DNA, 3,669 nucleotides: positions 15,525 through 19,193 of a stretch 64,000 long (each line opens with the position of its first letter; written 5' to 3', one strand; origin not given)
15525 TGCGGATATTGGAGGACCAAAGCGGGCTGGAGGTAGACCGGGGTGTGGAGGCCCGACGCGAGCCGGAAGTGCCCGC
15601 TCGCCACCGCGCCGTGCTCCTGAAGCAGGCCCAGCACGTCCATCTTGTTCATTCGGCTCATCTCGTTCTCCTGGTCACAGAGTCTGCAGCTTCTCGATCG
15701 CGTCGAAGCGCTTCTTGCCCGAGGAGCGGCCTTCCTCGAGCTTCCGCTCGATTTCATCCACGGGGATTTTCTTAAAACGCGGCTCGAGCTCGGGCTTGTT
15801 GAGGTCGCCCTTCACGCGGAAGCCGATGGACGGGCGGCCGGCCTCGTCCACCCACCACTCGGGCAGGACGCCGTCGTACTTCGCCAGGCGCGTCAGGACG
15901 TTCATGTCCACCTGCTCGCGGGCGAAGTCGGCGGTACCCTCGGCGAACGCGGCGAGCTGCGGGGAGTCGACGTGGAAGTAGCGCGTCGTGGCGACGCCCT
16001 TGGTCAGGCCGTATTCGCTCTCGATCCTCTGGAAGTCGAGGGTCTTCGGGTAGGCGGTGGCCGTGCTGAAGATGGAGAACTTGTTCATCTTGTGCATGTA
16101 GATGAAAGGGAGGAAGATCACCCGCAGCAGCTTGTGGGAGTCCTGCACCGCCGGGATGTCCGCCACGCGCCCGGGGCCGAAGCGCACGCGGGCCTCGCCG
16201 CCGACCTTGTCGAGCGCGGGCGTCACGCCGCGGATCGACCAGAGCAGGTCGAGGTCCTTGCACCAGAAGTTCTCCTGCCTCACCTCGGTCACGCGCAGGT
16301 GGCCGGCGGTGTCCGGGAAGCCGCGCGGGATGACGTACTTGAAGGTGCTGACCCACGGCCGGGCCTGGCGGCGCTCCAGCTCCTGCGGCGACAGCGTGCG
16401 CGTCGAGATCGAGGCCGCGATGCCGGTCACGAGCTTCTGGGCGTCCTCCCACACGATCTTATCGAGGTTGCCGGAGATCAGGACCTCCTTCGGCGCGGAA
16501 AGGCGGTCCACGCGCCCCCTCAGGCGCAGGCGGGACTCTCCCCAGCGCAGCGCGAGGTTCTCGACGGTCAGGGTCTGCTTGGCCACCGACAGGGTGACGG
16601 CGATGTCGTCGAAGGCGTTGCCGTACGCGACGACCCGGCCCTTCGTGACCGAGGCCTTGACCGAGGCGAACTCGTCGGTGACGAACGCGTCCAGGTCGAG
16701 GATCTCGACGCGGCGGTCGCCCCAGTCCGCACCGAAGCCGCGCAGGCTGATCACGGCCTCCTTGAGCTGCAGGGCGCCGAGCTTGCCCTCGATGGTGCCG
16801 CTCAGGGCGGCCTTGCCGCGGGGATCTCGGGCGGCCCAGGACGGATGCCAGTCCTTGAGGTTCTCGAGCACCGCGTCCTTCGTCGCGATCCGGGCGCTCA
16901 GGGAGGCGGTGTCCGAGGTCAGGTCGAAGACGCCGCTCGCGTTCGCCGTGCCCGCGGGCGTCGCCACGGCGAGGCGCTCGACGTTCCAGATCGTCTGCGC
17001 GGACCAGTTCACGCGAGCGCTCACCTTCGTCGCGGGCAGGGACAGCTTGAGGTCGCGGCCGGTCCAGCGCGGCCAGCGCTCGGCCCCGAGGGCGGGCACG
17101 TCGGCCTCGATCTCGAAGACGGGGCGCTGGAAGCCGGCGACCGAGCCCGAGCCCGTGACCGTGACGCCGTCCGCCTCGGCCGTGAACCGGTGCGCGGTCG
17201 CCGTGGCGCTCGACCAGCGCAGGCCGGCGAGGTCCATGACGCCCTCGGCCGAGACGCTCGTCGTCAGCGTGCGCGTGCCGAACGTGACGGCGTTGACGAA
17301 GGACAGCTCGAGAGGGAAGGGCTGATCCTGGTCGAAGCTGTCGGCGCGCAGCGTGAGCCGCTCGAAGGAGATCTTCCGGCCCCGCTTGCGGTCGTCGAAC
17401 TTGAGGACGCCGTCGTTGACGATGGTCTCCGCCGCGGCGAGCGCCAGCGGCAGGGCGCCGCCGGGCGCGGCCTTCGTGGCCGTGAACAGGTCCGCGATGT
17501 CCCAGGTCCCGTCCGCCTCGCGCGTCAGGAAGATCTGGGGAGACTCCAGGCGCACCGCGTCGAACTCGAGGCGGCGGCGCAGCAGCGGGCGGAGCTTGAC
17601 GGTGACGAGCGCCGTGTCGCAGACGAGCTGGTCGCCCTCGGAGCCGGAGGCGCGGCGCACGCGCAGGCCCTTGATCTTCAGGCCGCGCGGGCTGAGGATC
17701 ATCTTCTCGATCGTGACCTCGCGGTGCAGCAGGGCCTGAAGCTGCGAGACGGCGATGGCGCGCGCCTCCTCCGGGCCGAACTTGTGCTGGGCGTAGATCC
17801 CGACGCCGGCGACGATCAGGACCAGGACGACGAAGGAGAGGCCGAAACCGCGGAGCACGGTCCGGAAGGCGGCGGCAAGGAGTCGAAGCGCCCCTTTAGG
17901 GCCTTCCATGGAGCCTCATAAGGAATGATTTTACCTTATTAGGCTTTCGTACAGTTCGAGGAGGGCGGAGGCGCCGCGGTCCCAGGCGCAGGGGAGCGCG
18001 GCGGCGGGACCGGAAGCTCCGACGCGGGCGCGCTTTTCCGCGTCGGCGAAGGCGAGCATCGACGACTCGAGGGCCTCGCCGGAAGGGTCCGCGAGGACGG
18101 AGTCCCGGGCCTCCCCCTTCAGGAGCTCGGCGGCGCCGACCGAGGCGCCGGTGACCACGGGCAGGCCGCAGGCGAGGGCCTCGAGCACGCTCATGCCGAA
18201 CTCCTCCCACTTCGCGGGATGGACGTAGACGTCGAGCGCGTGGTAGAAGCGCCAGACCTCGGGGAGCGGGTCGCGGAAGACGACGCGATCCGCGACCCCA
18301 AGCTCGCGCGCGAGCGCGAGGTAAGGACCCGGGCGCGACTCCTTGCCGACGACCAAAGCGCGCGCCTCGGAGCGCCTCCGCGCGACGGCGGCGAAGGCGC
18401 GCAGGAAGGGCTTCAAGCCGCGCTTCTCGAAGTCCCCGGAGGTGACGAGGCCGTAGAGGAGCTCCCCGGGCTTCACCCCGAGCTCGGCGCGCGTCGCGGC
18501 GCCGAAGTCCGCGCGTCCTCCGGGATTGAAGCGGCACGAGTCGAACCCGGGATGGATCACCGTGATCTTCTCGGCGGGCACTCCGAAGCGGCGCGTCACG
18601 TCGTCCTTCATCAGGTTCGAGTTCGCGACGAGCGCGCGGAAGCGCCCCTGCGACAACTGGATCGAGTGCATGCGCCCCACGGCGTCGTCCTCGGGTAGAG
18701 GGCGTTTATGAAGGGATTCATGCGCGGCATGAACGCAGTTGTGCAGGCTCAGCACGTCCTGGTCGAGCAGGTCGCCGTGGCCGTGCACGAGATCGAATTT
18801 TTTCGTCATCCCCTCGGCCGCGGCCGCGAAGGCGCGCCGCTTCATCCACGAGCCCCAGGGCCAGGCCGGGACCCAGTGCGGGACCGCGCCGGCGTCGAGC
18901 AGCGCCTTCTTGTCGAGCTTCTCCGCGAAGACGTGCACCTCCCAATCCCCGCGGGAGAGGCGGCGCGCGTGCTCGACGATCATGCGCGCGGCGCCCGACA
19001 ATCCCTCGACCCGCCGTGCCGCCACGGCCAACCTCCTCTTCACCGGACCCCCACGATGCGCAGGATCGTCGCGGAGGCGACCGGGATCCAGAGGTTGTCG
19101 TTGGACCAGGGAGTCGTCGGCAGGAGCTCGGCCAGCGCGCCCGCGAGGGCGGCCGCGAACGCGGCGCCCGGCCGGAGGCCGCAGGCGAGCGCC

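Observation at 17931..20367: Possible glycolipid synthesis and export module: HExxH membrane protein, CTP-dependent polyprenol/DAG-kinase-like protein, GT4 glycosyltransferase, then AsmA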

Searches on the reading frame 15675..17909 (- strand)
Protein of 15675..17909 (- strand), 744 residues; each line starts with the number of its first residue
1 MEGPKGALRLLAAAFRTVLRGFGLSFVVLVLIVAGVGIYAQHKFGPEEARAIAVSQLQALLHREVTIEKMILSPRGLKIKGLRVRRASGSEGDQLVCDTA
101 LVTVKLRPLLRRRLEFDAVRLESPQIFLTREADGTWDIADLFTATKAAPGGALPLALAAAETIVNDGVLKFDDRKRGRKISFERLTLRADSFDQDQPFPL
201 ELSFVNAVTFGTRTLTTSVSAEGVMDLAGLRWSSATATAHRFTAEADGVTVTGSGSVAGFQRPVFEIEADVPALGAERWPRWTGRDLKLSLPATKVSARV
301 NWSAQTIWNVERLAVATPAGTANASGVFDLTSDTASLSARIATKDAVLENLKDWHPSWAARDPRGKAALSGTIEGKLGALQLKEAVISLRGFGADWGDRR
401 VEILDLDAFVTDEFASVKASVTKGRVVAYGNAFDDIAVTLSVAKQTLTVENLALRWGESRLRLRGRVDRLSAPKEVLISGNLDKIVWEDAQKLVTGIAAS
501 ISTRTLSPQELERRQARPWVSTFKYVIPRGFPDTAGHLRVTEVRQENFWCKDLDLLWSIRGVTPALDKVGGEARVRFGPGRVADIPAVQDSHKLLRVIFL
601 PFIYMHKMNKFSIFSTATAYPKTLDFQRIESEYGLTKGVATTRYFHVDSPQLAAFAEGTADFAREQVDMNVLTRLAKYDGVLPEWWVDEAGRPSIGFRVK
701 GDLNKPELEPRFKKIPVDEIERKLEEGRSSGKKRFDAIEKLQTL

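Call 3: search_protein_families(library=pfam, proteins=[window:15675-17909:-], max_evalue=0.01)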
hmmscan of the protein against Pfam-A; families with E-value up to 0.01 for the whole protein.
window:15675-17909:- (744 aa): 3 families
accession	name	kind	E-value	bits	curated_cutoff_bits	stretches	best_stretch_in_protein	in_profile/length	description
PF05359.17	DUF748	-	3.4e-17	62.3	50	1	43-453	34-416/1037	Domain of Unknown Function (DUF748)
PF05170.20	AsmA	-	5.1e-09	35.9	29.8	1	22-147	8-136/607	AsmA family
PF13116.12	YhdP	-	9e-07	27.6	46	0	622-671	1119-1168/1224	YhdP protein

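Call 4: search_protein_families(library=ncbifam, proteins=[window:15675-17909:-], max_evalue=0.01)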
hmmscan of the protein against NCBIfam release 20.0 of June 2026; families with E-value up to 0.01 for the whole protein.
window:15675-17909:- (744 aa): 4 families
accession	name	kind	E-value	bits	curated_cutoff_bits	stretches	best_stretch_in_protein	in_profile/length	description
TIGR02099.1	TIGR02099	equivalog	2.2e-05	22.3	519.15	1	553-672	1083-1195/1260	YhdP family protein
NF008148.1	PRK10899.1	exception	2.7e-05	22.2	1512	1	543-672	1076-1198/1266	AsmA2 domain-containing protein YhdP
TIGR04411.1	T2SS_GspN_Lepto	equivalog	0.00031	20.3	50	0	47-117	27-96/280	type II secretion system protein GspN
NF008091.0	PRK10833.1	equivalog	0.0027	16.3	412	0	619-706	487-573/618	outer membrane assembly protein AsmA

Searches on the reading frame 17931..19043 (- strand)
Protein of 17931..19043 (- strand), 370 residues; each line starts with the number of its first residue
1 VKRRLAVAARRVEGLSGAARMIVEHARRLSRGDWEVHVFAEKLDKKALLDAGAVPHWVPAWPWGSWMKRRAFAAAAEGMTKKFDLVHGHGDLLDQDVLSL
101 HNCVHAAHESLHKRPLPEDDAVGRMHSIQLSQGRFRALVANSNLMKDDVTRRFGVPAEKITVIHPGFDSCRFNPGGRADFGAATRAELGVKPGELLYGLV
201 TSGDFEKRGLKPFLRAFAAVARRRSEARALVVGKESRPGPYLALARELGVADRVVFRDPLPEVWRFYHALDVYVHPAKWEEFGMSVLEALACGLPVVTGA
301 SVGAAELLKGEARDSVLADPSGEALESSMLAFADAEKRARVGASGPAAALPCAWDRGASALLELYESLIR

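Call 3: search_protein_families(library=pfam, proteins=[window:17931-19043:-], max_evalue=0.01)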
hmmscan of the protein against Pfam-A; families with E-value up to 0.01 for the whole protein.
window:17931-19043:- (370 aa): 6 families
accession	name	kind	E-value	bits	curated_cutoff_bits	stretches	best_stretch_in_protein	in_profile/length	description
PF13692.12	Glyco_trans_1_4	-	4.7e-23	82.5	27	1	199-327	4-134/142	Glycosyl transferases group 1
PF00534.26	Glycos_transf_1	-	4.7e-23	82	26.4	1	205-342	24-166/172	Glycosyl transferases group 1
PF13439.12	Glyco_transf_4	-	2.9e-17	63.7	28.5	1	16-168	2-167/170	Glycosyltransferase Family 4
PF20706.3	GT4-conflict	-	1.6e-09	37.7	26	1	169-313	174-325/385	Family 4 Glycosyltransferase in conflict systems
PF13579.12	Glyco_trans_4_4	-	1.7e-08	35.4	29.7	1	16-166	1-158/158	Glycosyl transferase 4-like domain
PF13524.12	Glyco_trans_1_2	-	7.5e-06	26.4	25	1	218-345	7-125/144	Glycosyl transferase-like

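Call 4: search_protein_families(library=ncbifam, proteins=[window:17931-19043:-], max_evalue=0.01)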
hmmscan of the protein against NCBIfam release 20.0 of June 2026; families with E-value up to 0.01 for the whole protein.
window:17931-19043:- (370 aa): 23 families
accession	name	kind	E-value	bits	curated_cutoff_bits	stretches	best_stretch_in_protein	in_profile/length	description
TIGR03449.1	mycothiol_MshA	equivalog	1.2e-25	90.3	462.5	1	133-368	163-403/406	D-inositol-3-phosphate glycosyltransferase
TIGR03088.1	stp2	hypoth_equivalog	2.1e-17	63.3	409.05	1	138-345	140-349/374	TIGR03088 family PEP-CTERM/XrtA system glycosyltransferase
TIGR04047.1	MSMEG_0565_glyc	hypoth_equivalog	6.4e-16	58.4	259.85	1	119-366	125-372/373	MSMEG_0565 family glycosyltransferase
TIGR04063.1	stp3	hypoth_equivalog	1.3e-13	50.6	442.05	1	145-334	168-359/397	TIGR04063 family PEP-CTERM/XrtA system glycosyltransferase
TIGR03999.1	thiol_BshA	equivalog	6.7e-13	48.3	273.7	1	137-312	147-315/375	N-acetyl-alpha-D-glucosaminyl L-malate synthase BshA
TIGR02149.1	glgA_Coryne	subfamily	2.9e-11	43.1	302.4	1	137-368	147-390/391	glycogen synthase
NF053787.1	GlcN_PG_synth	equivalog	3.8e-11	42.4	480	1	133-369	142-360/361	N-acetylglucosaminyl phosphatidylglycerol synthase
TIGR04157.1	glyco_rSAM_CFB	subfamily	7.6e-09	35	400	1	139-312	174-343/406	TIGR04157 family glycosyltransferase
NF011726.0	PRK15179.1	equivalog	5.1e-08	31.7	733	1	134-318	458-640/694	Vi polysaccharide biosynthesis protein TviE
TIGR02472.1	sucr_P_syn_N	equivalog_domain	1.7e-07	30.4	576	1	257-333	327-404/439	sucrose-phosphate synthase, putative, glycosyltransferase domain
NF041876.1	EPS_EpsE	equivalog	3.8e-07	29.7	400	1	211-345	230-372/389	exopolysaccharide biosynthesis GT4 family glycosyltransferase EpsE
TIGR02470.1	sucr_synth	equivalog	4.4e-07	28.4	810.4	1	271-333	645-707/784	sucrose synthase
NF038295.1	EPS_HpsP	equivalog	6.9e-06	25.3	550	1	268-368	286-387/388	hormogonium polysaccharide biosynthesis glycosyltransferase HpsP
NF038011.1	PelF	equivalog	2.4e-05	23.6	100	1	210-322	321-436/489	GT4 family glycosyltransferase PelF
NF050063.1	ProtGlycPglJ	equivalog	2.8e-05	23.5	500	1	213-312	212-309/363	N-acetylgalactosamine-N,N'-diacetylbacillosaminyl-diphospho-undecaprenol 4-alpha-N-acetylgalactosaminyltransferase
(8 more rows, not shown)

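Call 61: search_solved_structures(query=window:17931-19043:-, max_evalue=0.001)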
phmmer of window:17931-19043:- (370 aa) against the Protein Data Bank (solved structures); distinct sequences matched with E-value up to 0.001: 23.
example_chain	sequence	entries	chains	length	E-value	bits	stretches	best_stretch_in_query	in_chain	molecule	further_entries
8b5s_B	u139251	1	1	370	3.4e-18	68.9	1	148-343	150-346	UDP-glucose:(Heptosyl) LPS alpha 1,3-glucosyltransferase WaaG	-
8b5q_A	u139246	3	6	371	3.4e-18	68.9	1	148-343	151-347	UDP-glucose:(Heptosyl) LPS alpha 1,3-glucosyltransferase WaaG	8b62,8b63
8b5s_A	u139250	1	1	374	3.4e-18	68.9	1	148-343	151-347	UDP-glucose:(Heptosyl) LPS alpha 1,3-glucosyltransferase WaaG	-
3c4q_A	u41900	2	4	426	6.9e-17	64.6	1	117-368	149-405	Predicted glycosyltransferases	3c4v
3c48_A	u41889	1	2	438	7.6e-17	64.5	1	117-368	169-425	Predicted glycosyltransferases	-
2iv7_A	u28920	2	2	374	3.2e-13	52.6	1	131-329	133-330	LIPOPOLYSACCHARIDE CORE BIOSYNTHESIS PROTEIN RFAG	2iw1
3oka_A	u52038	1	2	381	5e-08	35.5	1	164-354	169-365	GDP-mannose-dependent alpha-(1-6)-phosphatidylinositol monomannoside mannosyltransferase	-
3okc_A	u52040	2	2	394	5.4e-08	35.4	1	164-354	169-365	GDP-mannose-dependent alpha-(1-6)-phosphatidylinositol monomannoside mannosyltransferase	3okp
5d00_A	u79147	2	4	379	2.4e-07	33.2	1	182-313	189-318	N-acetyl-alpha-D-glucosaminyl L-malate synthase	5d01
6kih_A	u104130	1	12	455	1.6e-06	30.5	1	241-347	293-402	Tll1590 protein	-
2jjm_A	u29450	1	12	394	2.3e-06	30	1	187-309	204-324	GLYCOSYL TRANSFERASE, GROUP 1 FAMILY PROTEIN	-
3mbo_A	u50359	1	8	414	2.5e-06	29.9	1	187-309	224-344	Glycosyltransferase, group 1 family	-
6n1x_A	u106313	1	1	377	9.1e-06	28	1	181-309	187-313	Glycosyltransferase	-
6d9t_A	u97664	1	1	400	1e-05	27.9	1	181-309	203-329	Glycosyl transferase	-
4xso_B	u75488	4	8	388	1.7e-05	27.2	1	133-348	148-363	Alr3699 protein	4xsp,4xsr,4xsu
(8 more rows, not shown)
